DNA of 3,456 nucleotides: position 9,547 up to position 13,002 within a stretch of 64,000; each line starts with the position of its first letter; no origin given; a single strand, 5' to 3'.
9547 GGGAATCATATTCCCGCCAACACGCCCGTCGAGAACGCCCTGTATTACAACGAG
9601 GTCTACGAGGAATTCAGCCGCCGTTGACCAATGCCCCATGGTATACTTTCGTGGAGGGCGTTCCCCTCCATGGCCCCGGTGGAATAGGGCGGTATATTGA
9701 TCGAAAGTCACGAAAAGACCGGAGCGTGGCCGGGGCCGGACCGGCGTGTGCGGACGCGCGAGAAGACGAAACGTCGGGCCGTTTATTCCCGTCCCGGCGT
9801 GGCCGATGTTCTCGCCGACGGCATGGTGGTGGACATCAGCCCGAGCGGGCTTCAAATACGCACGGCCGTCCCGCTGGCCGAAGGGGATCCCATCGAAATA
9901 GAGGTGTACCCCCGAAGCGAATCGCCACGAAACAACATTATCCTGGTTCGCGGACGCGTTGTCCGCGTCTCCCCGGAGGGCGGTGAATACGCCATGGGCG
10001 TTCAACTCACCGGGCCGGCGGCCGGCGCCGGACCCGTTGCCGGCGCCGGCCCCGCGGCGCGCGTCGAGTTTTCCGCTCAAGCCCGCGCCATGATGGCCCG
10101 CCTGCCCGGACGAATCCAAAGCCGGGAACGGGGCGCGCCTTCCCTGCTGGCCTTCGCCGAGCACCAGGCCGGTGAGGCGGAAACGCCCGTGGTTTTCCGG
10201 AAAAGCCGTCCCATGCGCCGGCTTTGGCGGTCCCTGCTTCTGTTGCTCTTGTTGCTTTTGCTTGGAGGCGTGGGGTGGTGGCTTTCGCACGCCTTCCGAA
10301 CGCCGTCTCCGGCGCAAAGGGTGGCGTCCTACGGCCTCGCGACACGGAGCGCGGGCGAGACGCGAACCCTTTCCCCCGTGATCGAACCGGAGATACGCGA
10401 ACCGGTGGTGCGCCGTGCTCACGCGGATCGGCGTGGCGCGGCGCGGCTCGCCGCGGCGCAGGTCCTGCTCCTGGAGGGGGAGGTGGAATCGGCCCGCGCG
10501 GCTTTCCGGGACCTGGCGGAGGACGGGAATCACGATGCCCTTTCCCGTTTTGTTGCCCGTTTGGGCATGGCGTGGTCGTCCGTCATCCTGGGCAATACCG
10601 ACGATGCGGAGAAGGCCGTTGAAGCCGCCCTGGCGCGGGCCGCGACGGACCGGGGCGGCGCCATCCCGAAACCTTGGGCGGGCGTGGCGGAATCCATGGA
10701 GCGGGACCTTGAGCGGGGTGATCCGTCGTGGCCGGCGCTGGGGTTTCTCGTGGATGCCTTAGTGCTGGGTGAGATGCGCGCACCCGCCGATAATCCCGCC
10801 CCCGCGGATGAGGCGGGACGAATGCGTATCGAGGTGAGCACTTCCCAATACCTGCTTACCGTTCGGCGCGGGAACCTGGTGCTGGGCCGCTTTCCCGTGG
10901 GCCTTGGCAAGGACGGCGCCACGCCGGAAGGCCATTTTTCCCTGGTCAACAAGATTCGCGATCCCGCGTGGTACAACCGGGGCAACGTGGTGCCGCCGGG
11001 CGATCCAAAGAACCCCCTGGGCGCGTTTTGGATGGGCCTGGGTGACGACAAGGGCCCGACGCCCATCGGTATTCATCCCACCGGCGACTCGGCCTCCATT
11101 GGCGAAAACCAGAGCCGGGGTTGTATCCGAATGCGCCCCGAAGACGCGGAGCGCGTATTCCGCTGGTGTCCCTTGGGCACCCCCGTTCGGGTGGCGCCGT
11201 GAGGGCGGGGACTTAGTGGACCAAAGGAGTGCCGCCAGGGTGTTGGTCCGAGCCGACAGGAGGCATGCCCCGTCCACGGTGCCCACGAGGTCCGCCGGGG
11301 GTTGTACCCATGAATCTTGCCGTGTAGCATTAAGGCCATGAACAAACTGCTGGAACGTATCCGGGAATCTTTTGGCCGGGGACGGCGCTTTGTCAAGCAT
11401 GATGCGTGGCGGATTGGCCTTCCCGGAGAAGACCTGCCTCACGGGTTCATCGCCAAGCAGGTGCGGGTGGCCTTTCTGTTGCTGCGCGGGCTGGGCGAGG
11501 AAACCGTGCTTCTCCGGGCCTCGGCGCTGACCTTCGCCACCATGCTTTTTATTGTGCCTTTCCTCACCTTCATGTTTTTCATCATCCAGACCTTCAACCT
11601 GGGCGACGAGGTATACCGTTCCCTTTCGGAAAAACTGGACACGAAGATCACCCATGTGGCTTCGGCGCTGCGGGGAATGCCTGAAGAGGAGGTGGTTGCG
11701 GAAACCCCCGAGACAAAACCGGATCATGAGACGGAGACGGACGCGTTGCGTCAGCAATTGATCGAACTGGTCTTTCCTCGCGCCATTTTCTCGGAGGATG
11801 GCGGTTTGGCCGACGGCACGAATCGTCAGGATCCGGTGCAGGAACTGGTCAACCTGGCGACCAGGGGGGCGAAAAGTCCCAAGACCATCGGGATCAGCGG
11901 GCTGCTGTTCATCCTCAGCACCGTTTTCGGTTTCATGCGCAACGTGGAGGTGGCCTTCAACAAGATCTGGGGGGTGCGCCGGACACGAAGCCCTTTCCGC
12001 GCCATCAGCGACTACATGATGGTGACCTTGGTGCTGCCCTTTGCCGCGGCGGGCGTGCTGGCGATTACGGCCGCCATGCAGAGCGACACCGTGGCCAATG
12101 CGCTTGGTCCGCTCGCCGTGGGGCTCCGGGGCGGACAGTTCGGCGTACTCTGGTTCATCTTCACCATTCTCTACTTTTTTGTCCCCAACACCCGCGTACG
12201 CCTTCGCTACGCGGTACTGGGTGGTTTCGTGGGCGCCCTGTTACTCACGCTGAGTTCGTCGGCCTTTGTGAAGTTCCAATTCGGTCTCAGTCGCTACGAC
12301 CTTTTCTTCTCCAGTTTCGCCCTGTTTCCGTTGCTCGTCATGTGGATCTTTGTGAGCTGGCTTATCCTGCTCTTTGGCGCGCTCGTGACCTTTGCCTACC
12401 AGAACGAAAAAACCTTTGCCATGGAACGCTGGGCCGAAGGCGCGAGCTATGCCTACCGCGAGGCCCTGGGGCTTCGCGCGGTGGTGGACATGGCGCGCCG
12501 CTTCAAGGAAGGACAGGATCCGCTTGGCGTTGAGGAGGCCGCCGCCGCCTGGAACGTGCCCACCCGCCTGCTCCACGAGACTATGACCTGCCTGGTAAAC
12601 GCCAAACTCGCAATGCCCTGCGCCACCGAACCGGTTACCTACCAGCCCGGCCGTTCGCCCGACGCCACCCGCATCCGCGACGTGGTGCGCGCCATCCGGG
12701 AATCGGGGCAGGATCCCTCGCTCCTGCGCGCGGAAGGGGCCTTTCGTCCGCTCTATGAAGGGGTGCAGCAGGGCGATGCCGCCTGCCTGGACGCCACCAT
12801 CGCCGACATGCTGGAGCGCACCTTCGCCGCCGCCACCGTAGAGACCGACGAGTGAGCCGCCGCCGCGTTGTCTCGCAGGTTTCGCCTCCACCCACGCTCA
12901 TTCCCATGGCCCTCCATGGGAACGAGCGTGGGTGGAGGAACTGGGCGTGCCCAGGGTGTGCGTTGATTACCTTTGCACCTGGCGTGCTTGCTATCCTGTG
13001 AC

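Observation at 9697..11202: PilZ (c-di-GMP receptor) domain fused via a TM helix to an L,D-transpeptidase catalytic domain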

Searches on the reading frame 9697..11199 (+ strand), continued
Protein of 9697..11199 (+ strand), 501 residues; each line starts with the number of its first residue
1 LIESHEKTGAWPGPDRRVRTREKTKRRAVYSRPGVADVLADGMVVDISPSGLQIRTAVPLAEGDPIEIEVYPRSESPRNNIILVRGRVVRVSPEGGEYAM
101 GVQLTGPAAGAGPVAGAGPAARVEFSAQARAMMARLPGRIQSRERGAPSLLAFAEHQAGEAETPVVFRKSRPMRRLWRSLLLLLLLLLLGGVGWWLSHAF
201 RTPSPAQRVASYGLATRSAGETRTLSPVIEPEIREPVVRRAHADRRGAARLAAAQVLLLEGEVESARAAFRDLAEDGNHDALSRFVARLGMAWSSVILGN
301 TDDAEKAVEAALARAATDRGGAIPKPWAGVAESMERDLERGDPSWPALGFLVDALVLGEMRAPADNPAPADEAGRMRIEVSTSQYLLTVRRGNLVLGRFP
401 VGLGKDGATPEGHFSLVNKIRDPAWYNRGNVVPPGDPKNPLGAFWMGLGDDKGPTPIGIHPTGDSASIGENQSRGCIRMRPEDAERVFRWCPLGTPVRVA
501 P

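Call 41: search_solved_structures(query=window:9697-11199:+, max_evalue=0.01, show_alignments=2)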
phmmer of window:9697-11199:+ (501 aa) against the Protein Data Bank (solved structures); distinct sequences matched with E-value up to 0.01: 7.
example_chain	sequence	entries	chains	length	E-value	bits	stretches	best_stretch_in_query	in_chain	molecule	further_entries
2mtz_A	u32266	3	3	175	4e-09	39.1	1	377-498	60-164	Putative L,D-transpeptidase YkuD | L, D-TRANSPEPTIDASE YKUD | PUTATIVE L, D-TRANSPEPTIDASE YKUD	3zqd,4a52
1y7m_A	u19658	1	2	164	4.6e-09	38.9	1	377-498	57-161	hypothetical protein BSU14040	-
4a1i_A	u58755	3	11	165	4.7e-09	38.9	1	377-498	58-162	PUTATIVE L, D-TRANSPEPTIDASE YKUD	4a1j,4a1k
9tyw_A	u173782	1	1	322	1.3e-08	37.5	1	378-499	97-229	L,D-TPase catalytic domain-containing protein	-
6v45_A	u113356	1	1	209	1e-06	31.2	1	421-498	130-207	Probable carnitine operon oxidoreductase caia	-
8da2_A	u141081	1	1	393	7.7e-05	25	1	388-486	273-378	L,D-transpeptidase family protein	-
4lzh_A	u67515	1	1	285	0.00071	21.8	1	431-498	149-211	L,D-transpeptidase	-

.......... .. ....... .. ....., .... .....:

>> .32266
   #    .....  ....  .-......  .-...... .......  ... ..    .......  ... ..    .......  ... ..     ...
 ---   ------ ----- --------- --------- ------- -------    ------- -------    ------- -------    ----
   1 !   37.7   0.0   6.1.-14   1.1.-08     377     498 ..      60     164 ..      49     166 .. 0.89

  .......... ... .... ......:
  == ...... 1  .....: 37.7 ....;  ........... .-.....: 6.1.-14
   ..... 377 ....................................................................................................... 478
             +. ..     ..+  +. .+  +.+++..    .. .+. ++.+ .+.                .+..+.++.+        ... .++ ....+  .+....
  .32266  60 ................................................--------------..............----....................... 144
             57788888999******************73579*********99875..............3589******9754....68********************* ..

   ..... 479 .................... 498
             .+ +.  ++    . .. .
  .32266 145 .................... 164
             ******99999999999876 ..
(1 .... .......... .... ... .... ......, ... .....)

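Call 43: search_protein_representatives(alignment_id=A1)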
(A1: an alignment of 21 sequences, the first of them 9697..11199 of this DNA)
Query: 21 sequences, 476 profile positions. Proteins with E-value up to 0.001 (for the whole library): 20042; up to 1e-10: 7633; up to 1e-30: 1298. The best 150 are listed.
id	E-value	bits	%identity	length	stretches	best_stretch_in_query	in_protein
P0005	3.1e-167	574.4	-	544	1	7-475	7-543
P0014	6.7e-154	530.5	-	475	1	5-475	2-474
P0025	5.1e-153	527.6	-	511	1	5-475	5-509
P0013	5.8e-153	527.4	-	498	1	4-475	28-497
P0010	1.5e-149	516.2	-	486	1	9-475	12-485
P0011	4.2e-148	511.4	-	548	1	6-476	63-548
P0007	1.9e-147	509.2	-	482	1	7-475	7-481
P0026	2.6e-144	498.8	-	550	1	8-475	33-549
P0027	7.5e-137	474.2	-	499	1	7-475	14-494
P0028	8.1e-134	464.2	-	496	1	7-475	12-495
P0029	7.5e-130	451.2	-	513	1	9-475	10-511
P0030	1.9e-127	443.2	-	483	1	9-475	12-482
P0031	2.8e-127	442.7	-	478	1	16-475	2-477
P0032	2.6e-126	439.5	-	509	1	8-475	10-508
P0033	3.8e-126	439.0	-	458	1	16-475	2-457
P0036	1.2e-123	430.8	-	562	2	152-475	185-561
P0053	6.9e-112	391.9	-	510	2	295-475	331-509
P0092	4.7e-96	339.7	-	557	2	343-475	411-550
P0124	1.0e-81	292.4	-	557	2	343-475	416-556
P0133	6.4e-80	286.5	-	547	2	333-475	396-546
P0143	1.2e-75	272.4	-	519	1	6-476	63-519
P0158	9.2e-66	239.8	-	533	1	9-476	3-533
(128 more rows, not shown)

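Call 53: list_cluster_members(proteins=[P0001, P0025, P0026, P0036, P0053, P0092, P0124, P0133, P0158, P0143])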
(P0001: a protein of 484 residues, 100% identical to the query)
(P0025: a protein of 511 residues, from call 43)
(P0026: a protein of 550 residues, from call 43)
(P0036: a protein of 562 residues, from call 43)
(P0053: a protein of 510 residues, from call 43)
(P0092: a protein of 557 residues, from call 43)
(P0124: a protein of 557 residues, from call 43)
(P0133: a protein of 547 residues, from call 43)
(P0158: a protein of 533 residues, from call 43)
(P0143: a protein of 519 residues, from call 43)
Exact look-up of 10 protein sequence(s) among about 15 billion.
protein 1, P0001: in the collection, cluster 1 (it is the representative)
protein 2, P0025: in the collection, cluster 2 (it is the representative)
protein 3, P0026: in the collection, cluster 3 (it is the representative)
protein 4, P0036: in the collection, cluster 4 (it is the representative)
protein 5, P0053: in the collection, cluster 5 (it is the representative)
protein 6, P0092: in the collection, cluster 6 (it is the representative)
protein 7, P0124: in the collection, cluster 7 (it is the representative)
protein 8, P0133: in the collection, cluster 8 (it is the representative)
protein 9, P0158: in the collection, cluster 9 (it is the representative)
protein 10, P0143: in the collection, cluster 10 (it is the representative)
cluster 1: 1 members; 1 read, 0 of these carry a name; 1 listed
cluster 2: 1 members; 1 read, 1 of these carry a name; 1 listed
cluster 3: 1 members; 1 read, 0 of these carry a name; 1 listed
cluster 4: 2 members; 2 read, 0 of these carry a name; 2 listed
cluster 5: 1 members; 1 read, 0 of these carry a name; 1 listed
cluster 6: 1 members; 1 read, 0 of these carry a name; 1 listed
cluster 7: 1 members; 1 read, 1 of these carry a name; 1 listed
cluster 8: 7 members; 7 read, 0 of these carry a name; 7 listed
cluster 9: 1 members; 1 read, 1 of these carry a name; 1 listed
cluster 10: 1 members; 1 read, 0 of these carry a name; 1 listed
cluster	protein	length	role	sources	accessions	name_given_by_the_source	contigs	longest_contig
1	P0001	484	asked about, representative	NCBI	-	-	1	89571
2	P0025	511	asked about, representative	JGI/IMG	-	lipoprotein-anchoring transpeptidase ErfK/SrfK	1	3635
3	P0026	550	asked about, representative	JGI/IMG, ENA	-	-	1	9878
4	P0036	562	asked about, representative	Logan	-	-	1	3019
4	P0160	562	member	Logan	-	-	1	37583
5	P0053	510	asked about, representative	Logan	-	-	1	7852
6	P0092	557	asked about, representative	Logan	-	-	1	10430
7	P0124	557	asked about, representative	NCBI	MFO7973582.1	MAG: L,D-transpeptidase family protein [Candidatus Hydrogenedentota bacterium]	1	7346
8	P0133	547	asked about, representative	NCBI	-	-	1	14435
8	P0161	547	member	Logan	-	-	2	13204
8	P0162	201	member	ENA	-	-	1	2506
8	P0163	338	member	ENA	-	-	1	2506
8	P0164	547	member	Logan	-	-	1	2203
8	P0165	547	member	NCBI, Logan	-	-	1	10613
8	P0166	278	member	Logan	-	-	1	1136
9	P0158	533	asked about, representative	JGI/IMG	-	lipoprotein-anchoring transpeptidase ErfK/SrfK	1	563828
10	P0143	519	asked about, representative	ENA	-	-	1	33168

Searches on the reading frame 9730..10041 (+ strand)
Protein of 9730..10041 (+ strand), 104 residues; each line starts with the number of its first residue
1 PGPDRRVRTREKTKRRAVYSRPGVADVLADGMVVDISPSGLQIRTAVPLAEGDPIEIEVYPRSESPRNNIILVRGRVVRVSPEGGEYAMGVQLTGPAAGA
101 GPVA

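Call 48: search_solved_structures(query=A2, max_evalue=1, show_alignments=3)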
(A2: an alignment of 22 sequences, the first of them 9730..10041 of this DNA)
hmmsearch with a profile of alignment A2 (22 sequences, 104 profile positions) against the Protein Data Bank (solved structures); distinct sequences matched with E-value up to 1: 7.
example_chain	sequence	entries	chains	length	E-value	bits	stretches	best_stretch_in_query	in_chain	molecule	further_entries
5ej1_A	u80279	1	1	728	0.11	15.4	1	2-94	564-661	Putative cellulose synthase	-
4hg6_A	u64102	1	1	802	0.12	15.3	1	2-94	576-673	Cellulose Synthase Subunit A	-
4p00_A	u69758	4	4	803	0.12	15.3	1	2-94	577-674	Cellulose Synthase A subunit | Cellulose Synthase subunit A | Putative cellulose synthase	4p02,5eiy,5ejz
7rzm_A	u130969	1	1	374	0.15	15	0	6-61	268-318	DNA polymerase III subunit beta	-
4i86_A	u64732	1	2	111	0.55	13.2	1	3-49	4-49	Cellulose synthase 1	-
4xfr_A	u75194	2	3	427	0.82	12.6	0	24-87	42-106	Uncharacterized protein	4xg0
4dqx_A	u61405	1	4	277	0.84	12.6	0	11-52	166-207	Probable oxidoreductase protein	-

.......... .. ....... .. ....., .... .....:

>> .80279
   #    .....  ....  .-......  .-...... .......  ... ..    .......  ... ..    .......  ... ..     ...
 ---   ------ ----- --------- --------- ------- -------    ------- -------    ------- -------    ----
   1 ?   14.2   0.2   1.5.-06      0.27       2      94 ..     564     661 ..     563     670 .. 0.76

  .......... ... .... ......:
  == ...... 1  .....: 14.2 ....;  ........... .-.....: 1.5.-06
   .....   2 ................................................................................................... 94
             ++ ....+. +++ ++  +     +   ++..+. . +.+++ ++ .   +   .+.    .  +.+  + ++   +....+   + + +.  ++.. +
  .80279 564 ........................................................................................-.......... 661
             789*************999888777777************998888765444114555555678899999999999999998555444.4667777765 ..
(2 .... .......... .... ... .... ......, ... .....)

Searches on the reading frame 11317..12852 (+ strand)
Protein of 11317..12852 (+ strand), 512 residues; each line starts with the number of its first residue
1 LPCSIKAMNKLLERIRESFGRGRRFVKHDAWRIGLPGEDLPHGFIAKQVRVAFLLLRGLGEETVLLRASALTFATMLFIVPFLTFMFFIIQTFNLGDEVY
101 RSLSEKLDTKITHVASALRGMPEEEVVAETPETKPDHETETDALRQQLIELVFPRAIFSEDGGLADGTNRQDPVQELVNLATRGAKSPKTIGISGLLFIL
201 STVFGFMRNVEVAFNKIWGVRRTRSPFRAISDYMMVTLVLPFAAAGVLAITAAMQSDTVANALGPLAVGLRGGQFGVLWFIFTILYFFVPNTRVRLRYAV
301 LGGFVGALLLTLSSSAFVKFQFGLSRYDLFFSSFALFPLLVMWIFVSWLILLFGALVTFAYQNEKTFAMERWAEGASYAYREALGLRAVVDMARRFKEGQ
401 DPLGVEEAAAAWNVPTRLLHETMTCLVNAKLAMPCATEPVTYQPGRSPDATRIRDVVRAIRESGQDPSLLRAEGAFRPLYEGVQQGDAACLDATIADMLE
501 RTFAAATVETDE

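Call 3: search_protein_families(library=pfam, proteins=[window:11317-12852:+], max_evalue=1)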
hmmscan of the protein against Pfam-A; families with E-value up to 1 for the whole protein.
window:11317-12852:+ (512 aa): 1 family
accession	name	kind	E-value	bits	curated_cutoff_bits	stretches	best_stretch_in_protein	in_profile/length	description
PF03631.20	Virul_fac_BrkB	-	2.3e-38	132.7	33.7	1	63-364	4-258/259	Virulence factor BrkB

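Call 58: search_solved_structures(query=A3, max_evalue=1, show_alignments=2)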
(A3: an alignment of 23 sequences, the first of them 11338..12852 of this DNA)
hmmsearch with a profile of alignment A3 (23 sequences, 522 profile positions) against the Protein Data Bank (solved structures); distinct sequences matched with E-value up to 1: 9.
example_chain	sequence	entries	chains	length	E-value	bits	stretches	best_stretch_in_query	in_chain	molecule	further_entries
2y75_A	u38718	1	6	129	0.0019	20.1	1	387-500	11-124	HTH-TYPE TRANSCRIPTIONAL REGULATOR CYMR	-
7zpn_A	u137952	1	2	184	0.0036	19.2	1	390-465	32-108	HTH-type transcriptional regulator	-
4cic_A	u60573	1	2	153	0.0044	18.9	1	386-507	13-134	TRANSCRIPTIONAL REGULATOR, BADM/RRF2 FAMILY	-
6hsd_A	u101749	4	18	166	0.062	15.1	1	401-475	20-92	Rrf2 family transcriptional regulator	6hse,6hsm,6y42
3lwf_A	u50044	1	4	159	0.082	14.7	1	387-505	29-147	Putative transcriptional regulator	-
8frf_A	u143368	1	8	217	0.086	14.6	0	135-203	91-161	RBL7_C2_3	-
6y45_A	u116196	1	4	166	0.12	14.1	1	402-475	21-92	Rrf2 family transcriptional regulator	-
6elz_I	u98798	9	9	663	0.4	12.4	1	90-205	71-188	Nucleolar complex-associated protein 3 | NOC3 isoform 1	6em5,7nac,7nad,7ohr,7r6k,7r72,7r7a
4bts_A8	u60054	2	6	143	0.94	11.2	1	425-514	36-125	40S RIBOSOMAL PROTEIN RPS25E | RPS25E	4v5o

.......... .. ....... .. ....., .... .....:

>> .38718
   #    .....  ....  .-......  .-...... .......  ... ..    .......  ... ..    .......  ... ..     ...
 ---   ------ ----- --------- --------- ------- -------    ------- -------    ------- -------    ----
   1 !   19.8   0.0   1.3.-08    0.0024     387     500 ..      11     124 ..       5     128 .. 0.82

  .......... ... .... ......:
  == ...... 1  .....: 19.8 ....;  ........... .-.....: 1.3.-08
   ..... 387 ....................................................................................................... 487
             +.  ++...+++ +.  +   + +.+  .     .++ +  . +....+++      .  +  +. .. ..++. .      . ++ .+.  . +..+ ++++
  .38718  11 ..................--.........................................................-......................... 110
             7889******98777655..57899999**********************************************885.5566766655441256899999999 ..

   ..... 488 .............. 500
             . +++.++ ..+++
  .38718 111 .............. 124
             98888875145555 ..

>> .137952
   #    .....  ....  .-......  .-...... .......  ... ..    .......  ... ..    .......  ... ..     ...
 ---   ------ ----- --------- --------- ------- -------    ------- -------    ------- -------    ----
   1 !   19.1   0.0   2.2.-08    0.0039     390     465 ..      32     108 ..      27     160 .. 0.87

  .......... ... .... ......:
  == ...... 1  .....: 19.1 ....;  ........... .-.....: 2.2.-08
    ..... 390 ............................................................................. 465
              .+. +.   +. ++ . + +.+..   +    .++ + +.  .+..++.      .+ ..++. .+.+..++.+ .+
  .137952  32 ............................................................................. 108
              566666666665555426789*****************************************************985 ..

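Call 60: search_protein_families(library=ncbifam, proteins=[window:11338-12852:+], max_evalue=0.001)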
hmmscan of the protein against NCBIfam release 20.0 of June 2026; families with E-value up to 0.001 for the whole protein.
window:11338-12852:+ (505 aa): 3 families
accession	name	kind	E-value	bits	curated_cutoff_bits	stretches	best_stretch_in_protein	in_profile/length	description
NF002457.0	PRK01637.1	equivalog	2e-31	109.3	307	1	165-361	85-281/295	virulence factor BrkB family protein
TIGR00765.1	yihY_not_rbn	subfamily_domain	7.2e-28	98.1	73.15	2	183-352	83-254/259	YihY family inner membrane protein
NF003256.0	PRK04214.1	equivalog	9.6e-26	90.7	500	1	184-385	101-303/412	ribonuclease BN/unknown domain fusion protein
